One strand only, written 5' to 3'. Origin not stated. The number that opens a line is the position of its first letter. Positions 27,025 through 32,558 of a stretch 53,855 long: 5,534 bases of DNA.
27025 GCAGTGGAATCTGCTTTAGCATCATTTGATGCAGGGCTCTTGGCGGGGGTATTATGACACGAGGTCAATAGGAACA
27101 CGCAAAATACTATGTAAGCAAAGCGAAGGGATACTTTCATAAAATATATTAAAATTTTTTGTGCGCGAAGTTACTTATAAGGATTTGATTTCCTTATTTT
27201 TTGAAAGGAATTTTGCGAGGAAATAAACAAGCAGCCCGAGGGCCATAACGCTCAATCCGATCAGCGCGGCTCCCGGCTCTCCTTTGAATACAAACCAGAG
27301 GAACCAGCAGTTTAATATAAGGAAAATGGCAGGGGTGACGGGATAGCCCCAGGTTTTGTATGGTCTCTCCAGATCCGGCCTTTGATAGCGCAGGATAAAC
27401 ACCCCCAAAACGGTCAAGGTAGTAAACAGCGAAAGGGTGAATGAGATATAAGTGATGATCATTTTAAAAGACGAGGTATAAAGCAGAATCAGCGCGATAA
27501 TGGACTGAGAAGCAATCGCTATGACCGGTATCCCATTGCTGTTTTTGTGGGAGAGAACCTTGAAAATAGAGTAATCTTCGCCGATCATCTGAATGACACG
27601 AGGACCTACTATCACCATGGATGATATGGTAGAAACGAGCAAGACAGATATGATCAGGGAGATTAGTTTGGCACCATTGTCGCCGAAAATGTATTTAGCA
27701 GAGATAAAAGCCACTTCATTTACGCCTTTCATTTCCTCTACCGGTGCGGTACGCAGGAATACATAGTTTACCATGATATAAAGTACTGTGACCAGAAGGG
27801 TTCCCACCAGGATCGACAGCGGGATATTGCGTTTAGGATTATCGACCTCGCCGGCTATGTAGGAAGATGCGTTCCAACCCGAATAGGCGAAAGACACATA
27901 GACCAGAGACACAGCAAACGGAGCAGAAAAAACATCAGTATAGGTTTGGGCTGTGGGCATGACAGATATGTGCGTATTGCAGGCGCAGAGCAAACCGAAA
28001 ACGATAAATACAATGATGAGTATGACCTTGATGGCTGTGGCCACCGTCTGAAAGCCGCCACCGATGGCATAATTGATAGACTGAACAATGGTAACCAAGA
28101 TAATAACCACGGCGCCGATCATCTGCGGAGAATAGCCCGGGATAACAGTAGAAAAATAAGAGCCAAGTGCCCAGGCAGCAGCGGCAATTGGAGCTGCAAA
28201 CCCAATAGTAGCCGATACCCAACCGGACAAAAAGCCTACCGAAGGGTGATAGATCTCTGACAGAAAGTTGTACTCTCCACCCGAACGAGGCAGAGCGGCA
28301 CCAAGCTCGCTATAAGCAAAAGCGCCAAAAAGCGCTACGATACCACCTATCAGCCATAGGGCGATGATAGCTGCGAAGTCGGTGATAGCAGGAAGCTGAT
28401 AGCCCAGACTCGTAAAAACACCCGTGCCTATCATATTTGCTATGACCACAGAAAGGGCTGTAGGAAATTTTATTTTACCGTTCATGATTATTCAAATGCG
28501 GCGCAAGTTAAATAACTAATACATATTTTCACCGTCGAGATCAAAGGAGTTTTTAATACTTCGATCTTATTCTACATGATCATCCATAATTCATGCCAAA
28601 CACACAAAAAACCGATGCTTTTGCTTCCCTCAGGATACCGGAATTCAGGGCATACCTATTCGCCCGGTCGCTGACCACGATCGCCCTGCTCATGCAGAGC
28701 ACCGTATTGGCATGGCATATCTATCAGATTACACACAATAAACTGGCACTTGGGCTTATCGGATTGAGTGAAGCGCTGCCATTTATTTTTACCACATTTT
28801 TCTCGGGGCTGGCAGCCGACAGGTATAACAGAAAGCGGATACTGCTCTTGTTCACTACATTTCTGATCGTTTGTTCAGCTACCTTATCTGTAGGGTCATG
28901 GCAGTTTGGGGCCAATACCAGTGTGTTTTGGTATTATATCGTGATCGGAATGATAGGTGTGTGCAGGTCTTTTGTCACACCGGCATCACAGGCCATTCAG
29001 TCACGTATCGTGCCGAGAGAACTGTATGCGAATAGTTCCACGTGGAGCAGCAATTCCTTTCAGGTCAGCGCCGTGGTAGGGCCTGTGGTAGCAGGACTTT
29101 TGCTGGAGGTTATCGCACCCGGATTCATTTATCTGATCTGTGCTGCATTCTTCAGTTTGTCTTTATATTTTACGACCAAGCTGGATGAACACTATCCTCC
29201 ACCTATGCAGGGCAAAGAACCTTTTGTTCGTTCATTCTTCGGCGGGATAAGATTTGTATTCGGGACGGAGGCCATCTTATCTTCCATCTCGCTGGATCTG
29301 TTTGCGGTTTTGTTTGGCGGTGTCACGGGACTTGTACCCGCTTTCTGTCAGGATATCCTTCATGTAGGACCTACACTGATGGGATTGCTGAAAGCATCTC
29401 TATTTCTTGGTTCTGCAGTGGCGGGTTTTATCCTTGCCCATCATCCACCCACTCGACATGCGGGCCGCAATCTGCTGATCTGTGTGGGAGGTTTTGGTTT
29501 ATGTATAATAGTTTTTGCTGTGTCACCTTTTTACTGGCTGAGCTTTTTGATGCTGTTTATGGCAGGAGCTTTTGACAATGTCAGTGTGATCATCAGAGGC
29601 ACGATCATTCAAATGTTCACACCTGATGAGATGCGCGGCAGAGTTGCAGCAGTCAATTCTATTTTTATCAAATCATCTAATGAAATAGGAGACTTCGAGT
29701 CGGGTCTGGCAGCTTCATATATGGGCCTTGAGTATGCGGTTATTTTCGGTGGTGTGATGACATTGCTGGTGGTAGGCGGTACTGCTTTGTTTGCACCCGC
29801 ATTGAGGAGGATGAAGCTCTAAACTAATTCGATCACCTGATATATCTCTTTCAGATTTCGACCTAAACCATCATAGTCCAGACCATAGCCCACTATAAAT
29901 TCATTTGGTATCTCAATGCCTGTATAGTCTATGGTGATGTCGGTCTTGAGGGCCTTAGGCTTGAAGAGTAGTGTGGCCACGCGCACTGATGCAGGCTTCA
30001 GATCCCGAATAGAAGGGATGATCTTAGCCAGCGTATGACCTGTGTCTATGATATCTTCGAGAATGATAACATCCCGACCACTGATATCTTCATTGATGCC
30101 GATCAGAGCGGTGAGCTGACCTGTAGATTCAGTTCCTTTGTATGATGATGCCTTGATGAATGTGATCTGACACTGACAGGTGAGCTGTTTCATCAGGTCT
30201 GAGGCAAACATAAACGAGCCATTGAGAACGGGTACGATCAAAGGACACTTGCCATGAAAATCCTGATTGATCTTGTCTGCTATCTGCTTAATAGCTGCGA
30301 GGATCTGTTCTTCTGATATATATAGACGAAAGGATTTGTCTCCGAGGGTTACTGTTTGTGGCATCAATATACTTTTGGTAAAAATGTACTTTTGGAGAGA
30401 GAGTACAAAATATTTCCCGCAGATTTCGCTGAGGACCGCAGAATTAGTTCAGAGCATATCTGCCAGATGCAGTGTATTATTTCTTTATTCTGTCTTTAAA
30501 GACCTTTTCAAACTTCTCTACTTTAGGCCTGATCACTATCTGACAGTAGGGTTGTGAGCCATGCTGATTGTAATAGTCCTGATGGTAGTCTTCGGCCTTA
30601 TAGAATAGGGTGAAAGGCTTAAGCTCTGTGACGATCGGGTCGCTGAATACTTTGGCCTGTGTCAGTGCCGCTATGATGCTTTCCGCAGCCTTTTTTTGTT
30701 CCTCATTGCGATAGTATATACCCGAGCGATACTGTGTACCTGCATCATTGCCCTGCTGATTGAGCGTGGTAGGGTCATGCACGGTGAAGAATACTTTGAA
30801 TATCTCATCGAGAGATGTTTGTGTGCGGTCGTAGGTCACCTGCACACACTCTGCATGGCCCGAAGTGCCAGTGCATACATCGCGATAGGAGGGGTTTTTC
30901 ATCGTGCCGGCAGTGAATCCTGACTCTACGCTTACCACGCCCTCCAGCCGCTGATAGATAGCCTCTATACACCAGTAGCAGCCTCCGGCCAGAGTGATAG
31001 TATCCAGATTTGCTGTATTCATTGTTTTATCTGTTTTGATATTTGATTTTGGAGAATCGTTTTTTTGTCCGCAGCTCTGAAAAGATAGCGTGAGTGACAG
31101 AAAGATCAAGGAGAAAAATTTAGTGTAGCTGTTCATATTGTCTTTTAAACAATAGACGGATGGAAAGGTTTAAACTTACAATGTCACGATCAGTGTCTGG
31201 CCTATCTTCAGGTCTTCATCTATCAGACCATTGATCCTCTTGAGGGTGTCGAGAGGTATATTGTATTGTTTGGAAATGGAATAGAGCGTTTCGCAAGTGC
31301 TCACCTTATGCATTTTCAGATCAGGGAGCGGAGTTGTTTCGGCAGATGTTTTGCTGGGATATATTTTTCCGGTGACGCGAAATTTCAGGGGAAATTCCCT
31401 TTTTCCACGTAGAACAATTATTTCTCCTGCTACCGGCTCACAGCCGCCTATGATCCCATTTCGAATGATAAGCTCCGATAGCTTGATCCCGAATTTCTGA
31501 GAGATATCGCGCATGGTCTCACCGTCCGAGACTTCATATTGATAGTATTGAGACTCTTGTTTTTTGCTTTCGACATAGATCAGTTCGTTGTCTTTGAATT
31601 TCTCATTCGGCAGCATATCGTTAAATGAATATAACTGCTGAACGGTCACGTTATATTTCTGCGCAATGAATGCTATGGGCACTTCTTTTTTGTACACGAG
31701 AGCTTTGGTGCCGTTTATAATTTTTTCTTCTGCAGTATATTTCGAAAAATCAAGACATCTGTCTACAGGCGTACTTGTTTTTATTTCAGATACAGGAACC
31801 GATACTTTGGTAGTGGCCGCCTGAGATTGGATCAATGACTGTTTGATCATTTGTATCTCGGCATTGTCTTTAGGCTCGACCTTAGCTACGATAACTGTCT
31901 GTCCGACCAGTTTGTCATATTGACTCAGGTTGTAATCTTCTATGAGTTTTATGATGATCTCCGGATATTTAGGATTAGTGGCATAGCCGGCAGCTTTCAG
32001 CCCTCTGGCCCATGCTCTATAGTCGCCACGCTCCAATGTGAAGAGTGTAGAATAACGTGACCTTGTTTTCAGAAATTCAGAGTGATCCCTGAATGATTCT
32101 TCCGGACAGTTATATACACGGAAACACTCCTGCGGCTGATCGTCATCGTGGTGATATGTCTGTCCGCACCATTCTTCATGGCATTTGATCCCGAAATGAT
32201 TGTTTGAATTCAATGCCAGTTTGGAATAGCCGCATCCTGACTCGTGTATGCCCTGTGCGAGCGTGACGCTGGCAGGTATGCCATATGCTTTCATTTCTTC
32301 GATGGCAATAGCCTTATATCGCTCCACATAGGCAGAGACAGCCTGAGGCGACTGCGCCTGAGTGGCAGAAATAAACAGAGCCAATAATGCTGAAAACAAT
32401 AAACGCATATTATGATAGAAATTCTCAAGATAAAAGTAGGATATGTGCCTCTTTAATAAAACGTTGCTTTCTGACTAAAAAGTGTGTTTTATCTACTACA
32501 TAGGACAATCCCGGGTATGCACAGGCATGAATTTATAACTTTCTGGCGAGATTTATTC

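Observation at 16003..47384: Over-represented 14-bp palindromic motif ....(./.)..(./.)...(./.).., at least 12 copies, enriched at gene boundaries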

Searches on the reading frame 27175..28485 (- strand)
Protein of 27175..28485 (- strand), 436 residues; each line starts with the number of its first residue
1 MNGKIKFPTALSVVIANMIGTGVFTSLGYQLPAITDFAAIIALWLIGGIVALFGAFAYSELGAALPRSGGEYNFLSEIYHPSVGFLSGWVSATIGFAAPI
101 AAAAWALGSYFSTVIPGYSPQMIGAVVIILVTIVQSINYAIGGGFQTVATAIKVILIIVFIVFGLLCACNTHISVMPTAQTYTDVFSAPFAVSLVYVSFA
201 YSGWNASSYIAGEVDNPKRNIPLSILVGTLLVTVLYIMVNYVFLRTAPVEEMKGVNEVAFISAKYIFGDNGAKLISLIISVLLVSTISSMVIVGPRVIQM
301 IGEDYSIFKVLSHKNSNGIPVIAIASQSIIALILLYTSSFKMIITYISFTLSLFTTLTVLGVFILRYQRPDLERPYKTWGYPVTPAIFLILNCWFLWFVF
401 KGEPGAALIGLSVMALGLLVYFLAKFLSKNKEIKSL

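Call 7: search_protein_families(library=pfam, proteins=[window:27175-28485:-])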
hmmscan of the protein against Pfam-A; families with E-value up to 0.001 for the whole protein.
window:27175-28485:- (436 aa): 2 families
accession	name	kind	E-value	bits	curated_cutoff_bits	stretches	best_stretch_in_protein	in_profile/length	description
PF13520.12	AA_permease_2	-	2.6e-48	165.4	27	1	6-400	2-404/427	Amino acid permease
PF00324.27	AA_permease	-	1.2e-34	120.3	24.6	1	13-397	5-418/470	Amino acid permease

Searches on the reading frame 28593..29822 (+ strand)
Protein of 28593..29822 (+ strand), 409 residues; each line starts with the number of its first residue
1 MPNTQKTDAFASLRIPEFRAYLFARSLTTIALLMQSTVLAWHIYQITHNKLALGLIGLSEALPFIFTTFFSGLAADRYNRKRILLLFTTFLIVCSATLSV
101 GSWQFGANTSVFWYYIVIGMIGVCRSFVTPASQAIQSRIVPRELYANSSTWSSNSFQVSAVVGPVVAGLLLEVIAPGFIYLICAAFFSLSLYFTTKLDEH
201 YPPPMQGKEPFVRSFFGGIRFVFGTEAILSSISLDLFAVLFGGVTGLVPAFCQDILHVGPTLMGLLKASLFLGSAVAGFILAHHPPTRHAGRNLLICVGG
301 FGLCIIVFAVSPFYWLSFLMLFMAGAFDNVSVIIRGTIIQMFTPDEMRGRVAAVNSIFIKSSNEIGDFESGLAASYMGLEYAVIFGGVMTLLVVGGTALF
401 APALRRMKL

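Call 8: search_protein_families(library=pfam, proteins=[window:28593-29822:+])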
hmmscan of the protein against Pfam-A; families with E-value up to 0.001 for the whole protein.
window:28593-29822:+ (409 aa): 2 families
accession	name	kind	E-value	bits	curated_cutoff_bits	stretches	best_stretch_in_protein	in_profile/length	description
PF05977.19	MFS_3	-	1.1e-31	110.3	27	1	8-405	2-396/524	Transmembrane secretion effector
PF07690.21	MFS_1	-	1.4e-28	100.3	33.4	2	23-359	3-339/347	Major Facilitator Superfamily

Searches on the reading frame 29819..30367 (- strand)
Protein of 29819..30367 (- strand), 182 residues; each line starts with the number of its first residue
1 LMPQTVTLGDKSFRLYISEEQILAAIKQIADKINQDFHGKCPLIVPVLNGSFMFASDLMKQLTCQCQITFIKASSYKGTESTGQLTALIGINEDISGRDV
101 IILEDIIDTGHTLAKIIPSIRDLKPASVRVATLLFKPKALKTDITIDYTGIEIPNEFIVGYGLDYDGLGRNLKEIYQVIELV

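Call 28: search_protein_families(library=pfam, proteins=[window:29819-30367:-])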
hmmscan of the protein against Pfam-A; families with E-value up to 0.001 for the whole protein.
window:29819-30367:- (182 aa): 2 families
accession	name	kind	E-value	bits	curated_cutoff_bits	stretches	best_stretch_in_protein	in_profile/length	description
PF00156.33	Pribosyltran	-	4.8e-30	104.4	26.3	1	20-165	9-157/158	Phosphoribosyl transferase domain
PF14681.12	UPRTase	-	5.9e-05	23.1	27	1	38-142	64-167/206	Uracil phosphoribosyltransferase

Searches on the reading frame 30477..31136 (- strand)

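Call 28: search_protein_families(library=pfam, proteins=[window:30477-31136:-])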
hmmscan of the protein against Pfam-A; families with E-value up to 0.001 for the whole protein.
window:30477-31136:- (219 aa): 1 family
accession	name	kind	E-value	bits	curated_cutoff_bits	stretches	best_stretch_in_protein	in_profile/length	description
PF01625.27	PMSR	-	2.9e-64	216.4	23.7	1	46-199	1-153/153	Peptide methionine sulfoxide reductase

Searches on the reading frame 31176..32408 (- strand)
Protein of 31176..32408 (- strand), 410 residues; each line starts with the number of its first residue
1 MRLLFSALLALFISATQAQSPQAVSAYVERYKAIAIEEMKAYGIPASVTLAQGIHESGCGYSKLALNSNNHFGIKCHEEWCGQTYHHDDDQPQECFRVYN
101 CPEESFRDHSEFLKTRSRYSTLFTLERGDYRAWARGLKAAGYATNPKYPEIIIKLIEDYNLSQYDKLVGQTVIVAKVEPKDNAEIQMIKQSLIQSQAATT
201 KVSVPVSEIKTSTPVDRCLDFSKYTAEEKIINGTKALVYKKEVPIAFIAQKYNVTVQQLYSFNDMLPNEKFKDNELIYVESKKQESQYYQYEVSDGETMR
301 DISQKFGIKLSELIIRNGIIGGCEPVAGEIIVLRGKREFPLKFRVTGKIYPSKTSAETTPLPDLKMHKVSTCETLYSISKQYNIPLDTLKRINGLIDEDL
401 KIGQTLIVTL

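Call 8: search_protein_families(library=pfam, proteins=[window:31176-32408:-])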
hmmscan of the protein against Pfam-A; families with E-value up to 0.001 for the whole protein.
window:31176-32408:- (410 aa): 2 families
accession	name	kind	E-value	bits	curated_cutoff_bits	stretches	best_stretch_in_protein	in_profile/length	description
PF01832.25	Glucosaminidase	-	2.9e-38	131.8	30.2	1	33-161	2-123/123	Mannosyl-glycoprotein endo-beta-N-acetylglucosaminidase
PF01476.26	LysM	-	1.2e-20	73.6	20.9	1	367-408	1-42/43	LysM domain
